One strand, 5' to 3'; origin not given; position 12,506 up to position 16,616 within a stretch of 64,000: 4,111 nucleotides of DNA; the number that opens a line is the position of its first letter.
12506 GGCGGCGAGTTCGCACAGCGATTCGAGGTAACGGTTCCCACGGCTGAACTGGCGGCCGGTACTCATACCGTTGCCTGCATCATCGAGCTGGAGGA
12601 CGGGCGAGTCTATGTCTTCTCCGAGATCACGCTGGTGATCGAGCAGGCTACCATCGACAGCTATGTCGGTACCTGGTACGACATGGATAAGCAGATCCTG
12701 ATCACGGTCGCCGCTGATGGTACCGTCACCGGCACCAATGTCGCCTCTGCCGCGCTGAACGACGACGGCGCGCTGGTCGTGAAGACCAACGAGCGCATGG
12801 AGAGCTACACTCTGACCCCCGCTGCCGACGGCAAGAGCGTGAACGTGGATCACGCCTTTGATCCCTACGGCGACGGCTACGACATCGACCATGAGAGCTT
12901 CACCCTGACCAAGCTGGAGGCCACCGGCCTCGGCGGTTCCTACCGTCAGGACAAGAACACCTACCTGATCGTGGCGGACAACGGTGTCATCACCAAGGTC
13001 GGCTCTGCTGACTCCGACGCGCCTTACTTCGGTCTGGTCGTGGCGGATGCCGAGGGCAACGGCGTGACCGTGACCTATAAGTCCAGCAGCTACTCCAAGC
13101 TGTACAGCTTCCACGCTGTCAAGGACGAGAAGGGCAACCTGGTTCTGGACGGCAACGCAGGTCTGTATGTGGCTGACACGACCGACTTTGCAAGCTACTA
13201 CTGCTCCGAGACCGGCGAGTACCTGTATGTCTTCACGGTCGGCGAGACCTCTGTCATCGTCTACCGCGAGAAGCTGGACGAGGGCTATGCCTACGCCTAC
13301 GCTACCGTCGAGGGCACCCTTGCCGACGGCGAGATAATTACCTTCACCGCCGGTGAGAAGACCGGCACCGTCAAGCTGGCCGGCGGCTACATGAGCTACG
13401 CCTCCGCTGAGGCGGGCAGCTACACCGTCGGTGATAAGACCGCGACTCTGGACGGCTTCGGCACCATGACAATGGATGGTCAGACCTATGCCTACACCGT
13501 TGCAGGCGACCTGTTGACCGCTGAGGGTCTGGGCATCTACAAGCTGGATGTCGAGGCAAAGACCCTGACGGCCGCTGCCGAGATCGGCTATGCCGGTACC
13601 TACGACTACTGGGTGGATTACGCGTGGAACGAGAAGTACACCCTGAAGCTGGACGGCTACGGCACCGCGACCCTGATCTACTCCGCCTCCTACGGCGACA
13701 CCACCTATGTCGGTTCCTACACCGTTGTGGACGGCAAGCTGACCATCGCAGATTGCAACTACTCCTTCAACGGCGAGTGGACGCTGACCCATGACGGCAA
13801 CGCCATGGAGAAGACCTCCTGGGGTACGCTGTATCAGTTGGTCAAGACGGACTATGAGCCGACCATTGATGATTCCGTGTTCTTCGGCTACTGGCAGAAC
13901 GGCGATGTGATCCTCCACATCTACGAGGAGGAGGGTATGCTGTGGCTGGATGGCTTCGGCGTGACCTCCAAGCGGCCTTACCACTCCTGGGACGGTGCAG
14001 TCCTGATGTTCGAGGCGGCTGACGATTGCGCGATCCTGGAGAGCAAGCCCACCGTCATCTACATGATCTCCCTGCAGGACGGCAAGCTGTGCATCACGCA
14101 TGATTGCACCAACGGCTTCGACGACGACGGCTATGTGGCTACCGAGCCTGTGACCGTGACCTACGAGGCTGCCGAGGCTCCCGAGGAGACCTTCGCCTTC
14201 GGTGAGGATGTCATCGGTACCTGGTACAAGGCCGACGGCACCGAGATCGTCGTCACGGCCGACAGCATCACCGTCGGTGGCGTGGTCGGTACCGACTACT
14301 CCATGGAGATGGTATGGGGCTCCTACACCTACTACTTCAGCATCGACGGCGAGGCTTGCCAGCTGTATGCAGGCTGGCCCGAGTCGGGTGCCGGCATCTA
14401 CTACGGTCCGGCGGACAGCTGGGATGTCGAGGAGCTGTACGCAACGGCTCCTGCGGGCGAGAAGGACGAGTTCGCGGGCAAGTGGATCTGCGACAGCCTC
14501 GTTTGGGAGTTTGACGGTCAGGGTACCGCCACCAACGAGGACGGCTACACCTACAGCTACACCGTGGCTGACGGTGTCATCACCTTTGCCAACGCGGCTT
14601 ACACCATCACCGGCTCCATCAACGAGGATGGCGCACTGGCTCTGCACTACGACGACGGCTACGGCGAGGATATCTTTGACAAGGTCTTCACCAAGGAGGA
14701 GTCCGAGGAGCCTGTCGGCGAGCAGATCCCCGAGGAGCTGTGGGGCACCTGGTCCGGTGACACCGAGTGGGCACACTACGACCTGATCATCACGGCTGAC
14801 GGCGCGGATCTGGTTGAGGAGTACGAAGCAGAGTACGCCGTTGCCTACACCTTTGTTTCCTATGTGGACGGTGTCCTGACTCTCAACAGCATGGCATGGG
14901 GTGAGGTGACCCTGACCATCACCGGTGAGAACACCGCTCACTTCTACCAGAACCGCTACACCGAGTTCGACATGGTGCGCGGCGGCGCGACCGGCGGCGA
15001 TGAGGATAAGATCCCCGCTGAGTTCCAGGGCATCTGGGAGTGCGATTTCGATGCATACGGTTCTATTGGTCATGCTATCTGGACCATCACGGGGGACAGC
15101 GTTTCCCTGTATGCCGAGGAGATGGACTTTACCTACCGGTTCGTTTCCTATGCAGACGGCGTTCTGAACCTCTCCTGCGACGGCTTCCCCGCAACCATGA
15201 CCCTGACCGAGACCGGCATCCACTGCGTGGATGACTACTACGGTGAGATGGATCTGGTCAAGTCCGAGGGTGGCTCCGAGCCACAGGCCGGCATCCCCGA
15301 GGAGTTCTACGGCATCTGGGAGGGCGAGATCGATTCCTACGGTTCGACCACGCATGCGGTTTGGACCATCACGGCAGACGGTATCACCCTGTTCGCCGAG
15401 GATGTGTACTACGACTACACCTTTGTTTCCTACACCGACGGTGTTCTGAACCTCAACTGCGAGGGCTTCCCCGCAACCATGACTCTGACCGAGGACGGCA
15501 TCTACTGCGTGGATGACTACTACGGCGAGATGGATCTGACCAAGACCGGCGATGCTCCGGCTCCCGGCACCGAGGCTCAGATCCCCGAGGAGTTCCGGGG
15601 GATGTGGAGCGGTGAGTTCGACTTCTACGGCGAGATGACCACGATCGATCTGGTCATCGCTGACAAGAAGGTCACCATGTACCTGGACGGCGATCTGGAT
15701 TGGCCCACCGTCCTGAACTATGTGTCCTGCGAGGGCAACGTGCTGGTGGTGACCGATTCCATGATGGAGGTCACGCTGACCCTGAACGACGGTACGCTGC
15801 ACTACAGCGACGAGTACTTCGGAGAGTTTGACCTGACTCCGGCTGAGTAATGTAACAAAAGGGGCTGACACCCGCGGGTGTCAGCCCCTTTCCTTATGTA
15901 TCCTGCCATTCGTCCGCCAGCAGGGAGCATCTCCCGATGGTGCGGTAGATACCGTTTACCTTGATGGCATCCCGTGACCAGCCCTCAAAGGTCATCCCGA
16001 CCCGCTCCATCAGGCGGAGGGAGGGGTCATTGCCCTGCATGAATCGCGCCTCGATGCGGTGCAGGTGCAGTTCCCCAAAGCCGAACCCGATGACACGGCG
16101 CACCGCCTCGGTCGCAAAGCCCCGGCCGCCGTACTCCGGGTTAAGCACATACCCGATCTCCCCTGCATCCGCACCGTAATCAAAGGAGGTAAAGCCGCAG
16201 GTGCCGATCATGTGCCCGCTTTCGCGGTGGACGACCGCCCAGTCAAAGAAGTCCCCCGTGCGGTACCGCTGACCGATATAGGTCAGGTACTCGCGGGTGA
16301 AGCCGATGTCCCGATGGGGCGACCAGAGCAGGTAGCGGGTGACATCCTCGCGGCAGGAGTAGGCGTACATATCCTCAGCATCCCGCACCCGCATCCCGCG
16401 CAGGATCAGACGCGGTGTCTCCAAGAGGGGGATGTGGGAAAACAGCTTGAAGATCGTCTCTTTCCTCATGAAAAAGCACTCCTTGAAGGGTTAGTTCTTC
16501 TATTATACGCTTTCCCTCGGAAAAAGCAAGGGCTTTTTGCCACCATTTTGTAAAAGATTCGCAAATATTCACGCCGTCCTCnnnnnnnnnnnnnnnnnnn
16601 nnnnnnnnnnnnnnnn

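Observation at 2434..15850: Three tandem giant paralogous lipoproteins (1396, 1352, 1669 aa) fill 13.4 kb directly downstream of Opp-type ABC ATPase genes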

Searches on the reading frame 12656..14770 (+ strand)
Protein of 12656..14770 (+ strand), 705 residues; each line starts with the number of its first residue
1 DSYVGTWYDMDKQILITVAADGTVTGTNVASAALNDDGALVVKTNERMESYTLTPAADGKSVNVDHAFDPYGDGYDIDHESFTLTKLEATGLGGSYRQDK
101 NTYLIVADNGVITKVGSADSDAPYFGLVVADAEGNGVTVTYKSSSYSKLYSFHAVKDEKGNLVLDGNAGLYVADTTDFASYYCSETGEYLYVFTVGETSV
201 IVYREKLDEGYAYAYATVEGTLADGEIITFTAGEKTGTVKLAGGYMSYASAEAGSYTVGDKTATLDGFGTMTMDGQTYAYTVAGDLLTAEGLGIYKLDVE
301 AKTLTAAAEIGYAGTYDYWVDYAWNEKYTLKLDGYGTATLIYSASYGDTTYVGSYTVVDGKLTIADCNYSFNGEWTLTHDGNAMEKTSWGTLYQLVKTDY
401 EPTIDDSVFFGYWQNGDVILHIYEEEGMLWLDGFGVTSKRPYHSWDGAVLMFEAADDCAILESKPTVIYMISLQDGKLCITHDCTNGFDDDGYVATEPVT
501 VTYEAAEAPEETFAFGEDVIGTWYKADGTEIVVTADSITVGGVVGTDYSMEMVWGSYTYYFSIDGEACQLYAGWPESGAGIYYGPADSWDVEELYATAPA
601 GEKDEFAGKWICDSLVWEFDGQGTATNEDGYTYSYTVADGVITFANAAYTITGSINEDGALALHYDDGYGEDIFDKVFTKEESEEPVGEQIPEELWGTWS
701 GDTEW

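Call 57: find_homologous_proteins(query=window:12656-14770:+, max_evalue=0.00001)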
Query window:12656-14770:+ (705 aa): 27 proteins with E <= 0.00001 among 8000 candidates.
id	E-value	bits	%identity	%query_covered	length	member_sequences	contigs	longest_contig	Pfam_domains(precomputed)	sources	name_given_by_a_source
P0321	0.0e+0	1332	84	99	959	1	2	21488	-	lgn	-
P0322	1.9e-282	957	59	100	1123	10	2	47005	PF09479.17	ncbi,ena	-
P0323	1.9e-106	375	38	99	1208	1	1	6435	-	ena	-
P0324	7.8e-101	357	38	99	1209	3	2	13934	-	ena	-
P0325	4.9e-96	341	38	100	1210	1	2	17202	-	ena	-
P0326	5.0e-76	275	35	99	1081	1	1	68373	-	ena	-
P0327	8.5e-47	178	36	70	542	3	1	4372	-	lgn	-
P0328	4.0e-31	126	29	95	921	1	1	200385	-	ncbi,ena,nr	ncbi:MAG: hypothetical protein J1G02_02435 [Clostridiales bacterium]|nr:hypothetical protein [Clostr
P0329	6.9e-30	122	28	76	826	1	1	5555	-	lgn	-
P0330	1.3e-29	121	29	81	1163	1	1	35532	-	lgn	-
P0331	3.5e-28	117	29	81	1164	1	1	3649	-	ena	-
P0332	1.6e-26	111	36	44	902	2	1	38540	PF09479.17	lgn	-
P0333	3.0e-25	107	30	74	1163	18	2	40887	-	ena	-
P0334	7.4e-25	106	28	86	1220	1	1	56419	-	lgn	-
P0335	1.3e-24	105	30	76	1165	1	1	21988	-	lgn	-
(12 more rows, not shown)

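Call 58: find_encoding_contigs(protein=P0321, flank=10000, max_places=2)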
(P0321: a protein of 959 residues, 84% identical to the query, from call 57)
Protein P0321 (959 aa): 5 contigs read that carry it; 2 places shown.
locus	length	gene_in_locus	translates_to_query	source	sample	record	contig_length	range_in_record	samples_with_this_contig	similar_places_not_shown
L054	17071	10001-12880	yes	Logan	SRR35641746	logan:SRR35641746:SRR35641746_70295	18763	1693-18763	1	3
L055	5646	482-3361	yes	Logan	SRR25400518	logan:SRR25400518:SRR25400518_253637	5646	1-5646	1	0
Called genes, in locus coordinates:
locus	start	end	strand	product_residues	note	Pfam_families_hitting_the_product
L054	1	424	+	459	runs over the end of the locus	PF00890:FAD_binding_2 (weak), PF01266:DAO (faint), PF12831:FAD_oxidored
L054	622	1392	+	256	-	-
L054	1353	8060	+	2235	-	PF00082:Peptidase_S8, PF02225:PA, PF06280:fn3_5, PF02368:Big_2 (weak), PF26918:Ig_Eae (faint), PF13306:LRR_5, PF13855:LRR_8 (faint), PF13306:LRR_5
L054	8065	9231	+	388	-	-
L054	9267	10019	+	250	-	PF00496:SBP_bac_5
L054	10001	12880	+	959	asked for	-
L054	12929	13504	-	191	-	PF13302:Acetyltransf_3, PF13420:Acetyltransf_4 (weak), PF00583:Acetyltransf_1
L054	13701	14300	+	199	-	PF08876:DUF1836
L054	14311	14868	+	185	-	-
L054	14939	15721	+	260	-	PF12146:Hydrolase_4 (faint), PF00326:Peptidase_S9 (weak)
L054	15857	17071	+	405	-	?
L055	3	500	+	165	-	?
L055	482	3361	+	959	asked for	-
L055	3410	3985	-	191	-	PF13302:Acetyltransf_3, PF13420:Acetyltransf_4 (weak), PF00583:Acetyltransf_1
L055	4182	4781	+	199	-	PF08876:DUF1836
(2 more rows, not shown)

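Call 73: search_solved_structures(query=L054:1353-8057:+, max_evalue=0.001)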
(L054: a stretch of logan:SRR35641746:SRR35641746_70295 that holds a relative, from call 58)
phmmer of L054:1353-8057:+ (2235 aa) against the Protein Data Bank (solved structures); distinct sequences matched with E-value up to 0.001: 63 (the best 60 are shown).
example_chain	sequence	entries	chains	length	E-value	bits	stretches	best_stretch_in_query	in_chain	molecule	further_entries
7edd_A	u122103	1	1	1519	3.5e-64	219.9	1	17-637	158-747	C5a peptidase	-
5xya_A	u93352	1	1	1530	4.6e-62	212.8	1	30-637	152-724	Chemokine protease C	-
5xyr_A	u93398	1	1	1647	5.5e-62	212.6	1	30-637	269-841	Chemokine protease C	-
31mr_B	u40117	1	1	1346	9.4e-62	211.8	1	32-637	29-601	Cell envelope proteinase A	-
6vjb_A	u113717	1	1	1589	1.2e-61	211.5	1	30-637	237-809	Putative cell envelope proteinase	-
5xxz_A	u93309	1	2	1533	4e-60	206.4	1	30-637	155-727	Chemokine protease C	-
3eif_A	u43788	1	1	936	1.1e-49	171.9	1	17-626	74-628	C5a peptidase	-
7yzx_A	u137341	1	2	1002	1.4e-49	171.5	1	17-626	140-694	C5a peptidase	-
8bty_A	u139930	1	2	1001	2e-49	170.9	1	17-626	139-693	C5a peptidase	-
1xf1_A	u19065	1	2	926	2.3e-49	170.8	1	17-626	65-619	C5a peptidase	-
7bj3_A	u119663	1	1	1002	3.5e-49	170.1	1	17-626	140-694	C5a peptidase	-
4fs7_A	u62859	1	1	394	1.4e-31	111.7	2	1251-1391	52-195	Uncharacterized protein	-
4gt6_A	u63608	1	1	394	2.2e-27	97.8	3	1580-1729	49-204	Cell surface protein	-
8jmw_A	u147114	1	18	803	5.6e-23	83.2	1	38-471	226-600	S8 family serine peptidase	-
4h09_A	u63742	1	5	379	9.5e-20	72.5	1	1413-1535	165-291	Hypothetical leucine rich repeat protein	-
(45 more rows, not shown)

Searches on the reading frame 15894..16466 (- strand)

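Call 86: search_protein_families(library=pfam, proteins=[window:15894-16466:-], max_evalue=0.001)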
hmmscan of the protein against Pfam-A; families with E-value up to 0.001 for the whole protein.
window:15894-16466:- (190 aa): 3 families
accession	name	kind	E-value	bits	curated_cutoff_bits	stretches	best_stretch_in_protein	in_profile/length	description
PF13302.13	Acetyltransf_3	-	4.2e-33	115.4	25.4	1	19-159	1-138/138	Acetyltransferase (GNAT) domain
PF00583.31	Acetyltransf_1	-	9.8e-11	42.4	20.7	1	71-158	22-116/116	Acetyltransferase (GNAT) family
PF13420.13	Acetyltransf_4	-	7.7e-05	23.2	24.3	1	81-173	55-149/155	Acetyltransferase (GNAT) domain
